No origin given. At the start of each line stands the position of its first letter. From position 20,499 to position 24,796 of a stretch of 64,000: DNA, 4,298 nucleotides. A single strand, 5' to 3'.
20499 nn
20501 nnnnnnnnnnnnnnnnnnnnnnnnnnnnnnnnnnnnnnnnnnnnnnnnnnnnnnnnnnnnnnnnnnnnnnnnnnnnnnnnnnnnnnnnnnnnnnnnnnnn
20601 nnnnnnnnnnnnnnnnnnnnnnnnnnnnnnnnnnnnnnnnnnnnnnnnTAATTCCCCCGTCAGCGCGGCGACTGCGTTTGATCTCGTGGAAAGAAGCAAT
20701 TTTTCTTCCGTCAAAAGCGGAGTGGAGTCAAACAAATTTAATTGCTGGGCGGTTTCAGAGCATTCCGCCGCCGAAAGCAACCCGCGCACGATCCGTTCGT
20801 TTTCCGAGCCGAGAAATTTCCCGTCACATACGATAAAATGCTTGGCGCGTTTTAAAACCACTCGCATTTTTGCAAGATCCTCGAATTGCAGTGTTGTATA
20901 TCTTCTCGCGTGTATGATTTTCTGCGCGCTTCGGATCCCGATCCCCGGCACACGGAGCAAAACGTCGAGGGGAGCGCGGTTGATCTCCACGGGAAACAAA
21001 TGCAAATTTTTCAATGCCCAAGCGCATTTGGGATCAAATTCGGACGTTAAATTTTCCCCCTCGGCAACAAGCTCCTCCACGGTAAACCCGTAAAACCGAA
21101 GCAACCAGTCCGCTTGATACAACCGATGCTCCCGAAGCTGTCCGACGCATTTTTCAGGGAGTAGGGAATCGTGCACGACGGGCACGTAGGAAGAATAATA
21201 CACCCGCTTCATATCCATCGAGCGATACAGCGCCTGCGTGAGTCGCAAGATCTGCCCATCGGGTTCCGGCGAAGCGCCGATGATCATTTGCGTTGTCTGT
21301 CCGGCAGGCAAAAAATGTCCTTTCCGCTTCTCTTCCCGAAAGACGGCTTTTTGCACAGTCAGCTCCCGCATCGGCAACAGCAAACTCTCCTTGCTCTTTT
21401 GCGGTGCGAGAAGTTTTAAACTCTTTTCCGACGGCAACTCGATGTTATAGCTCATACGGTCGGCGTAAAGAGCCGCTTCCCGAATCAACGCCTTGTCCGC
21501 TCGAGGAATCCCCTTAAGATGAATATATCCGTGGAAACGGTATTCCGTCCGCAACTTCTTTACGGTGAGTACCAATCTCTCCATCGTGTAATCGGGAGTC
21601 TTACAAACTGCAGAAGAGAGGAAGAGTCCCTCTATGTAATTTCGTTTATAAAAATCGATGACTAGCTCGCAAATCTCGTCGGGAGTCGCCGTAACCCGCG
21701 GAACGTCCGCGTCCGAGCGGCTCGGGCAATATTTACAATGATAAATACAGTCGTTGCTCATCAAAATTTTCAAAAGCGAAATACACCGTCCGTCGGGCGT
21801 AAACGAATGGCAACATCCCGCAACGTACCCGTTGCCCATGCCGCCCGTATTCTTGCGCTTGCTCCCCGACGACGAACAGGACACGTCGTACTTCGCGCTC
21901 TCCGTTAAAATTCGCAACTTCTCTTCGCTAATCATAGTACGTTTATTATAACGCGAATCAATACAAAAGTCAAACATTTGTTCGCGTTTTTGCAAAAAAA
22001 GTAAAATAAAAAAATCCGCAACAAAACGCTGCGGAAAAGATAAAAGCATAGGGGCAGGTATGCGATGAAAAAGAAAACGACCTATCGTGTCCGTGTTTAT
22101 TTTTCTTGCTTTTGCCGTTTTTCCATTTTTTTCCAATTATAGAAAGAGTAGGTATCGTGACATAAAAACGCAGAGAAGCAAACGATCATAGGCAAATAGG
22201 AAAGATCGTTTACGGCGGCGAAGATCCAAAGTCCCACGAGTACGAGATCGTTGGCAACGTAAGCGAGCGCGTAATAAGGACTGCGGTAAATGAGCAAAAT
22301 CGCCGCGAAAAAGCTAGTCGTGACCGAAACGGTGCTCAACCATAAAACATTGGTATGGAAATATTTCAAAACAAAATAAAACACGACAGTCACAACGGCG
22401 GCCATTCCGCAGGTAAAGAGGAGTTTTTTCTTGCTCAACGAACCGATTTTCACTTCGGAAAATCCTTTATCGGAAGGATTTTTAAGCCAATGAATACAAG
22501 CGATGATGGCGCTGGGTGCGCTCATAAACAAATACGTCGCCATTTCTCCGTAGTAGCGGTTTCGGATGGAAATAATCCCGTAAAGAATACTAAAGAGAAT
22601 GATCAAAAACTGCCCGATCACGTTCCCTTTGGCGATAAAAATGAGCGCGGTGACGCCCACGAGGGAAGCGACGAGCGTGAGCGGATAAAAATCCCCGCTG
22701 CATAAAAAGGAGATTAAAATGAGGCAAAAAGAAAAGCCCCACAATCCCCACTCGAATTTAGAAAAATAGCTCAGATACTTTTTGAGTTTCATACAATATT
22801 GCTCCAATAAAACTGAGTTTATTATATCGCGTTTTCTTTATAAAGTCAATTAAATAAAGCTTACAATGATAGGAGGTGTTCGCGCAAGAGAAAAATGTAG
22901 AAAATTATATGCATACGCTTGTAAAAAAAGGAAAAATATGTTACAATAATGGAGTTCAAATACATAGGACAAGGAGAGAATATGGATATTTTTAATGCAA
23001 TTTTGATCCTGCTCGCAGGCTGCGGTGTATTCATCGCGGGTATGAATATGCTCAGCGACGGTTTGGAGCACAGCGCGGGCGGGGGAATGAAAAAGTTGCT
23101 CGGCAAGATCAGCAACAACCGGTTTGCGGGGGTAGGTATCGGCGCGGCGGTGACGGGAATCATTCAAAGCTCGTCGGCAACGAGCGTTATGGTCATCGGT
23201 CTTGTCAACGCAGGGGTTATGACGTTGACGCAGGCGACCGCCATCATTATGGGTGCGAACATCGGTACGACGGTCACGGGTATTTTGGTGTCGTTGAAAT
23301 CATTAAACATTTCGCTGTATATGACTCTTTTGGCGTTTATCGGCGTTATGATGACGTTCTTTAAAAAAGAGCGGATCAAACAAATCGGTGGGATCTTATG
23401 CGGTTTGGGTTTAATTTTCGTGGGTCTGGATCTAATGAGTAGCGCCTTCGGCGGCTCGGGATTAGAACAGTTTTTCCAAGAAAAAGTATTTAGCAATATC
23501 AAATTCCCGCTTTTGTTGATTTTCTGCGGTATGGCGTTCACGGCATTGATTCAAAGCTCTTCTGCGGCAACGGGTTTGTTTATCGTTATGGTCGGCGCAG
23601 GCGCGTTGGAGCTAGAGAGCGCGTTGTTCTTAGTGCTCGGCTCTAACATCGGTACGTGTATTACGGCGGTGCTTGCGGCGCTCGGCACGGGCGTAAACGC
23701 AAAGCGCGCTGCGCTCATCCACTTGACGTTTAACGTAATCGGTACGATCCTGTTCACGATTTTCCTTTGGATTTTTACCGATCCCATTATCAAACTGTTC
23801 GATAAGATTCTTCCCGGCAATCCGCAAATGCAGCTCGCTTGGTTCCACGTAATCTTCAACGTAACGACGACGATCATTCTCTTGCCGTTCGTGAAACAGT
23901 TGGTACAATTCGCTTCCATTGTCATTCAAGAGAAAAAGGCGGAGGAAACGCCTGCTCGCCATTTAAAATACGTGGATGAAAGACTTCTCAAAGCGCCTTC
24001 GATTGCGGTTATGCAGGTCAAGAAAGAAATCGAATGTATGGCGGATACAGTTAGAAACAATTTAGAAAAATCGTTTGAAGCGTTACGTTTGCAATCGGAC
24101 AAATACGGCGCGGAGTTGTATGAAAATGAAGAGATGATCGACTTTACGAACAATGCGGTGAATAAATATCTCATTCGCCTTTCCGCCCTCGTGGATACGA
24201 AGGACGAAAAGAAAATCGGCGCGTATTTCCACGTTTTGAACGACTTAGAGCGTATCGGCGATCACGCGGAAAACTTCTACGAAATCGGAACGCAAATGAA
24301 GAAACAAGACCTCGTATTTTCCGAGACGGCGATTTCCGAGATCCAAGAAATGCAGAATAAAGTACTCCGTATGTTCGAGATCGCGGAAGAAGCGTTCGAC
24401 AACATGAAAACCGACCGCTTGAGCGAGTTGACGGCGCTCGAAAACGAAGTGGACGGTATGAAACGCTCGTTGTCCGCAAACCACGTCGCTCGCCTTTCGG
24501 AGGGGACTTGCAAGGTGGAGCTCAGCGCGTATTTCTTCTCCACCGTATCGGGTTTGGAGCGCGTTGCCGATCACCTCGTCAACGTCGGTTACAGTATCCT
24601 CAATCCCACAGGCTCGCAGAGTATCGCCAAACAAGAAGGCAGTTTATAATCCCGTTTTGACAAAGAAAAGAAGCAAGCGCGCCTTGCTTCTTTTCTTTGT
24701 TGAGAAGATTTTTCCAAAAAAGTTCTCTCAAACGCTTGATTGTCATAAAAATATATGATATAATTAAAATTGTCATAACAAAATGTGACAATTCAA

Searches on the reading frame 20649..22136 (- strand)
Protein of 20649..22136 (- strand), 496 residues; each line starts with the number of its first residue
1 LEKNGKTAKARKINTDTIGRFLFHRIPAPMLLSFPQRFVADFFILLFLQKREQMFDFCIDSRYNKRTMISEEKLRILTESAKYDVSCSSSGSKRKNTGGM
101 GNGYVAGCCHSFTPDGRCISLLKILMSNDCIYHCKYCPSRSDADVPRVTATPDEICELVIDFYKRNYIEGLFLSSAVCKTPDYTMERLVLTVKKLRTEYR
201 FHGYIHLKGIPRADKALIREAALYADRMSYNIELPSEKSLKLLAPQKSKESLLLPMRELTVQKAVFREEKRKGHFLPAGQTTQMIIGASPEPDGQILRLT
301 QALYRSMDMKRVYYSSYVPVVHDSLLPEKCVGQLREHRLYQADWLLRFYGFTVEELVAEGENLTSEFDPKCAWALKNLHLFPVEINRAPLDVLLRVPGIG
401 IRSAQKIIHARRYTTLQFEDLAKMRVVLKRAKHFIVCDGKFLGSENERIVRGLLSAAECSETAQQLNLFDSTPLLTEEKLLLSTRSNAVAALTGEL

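Call 17: search_protein_families(library=pfam, proteins=[window:20649-22136:-], max_evalue=0.001)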
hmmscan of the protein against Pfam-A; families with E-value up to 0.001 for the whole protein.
window:20649-22136:- (496 aa): 2 families
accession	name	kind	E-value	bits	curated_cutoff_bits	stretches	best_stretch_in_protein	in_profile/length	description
PF04055.27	Radical_SAM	-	8e-05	23.3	29.5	1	125-250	2-127/166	Radical SAM superfamily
PF12836.13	HHH_3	-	0.0001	22.8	27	1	383-412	6-35/65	Helix-hairpin-helix motif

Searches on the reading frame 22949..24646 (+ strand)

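Call 17: search_protein_families(library=pfam, proteins=[window:22949-24646:+], max_evalue=0.001)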
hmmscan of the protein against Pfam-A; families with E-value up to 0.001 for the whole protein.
window:22949-24646:+ (566 aa): 3 families
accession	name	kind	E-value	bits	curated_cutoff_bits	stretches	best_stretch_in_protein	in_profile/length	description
PF02690.20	Na_Pi_cotrans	-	1.2e-58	197.4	29.1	2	28-164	2-136/137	Na+/Pi-cotransporter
PF01895.24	PhoU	-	5.6e-25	88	23.5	2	364-445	4-87/89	PhoU domain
PF01865.21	PhoU_div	-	0.00014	21.7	24.4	1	434-550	85-208/214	Protein of unknown function DUF47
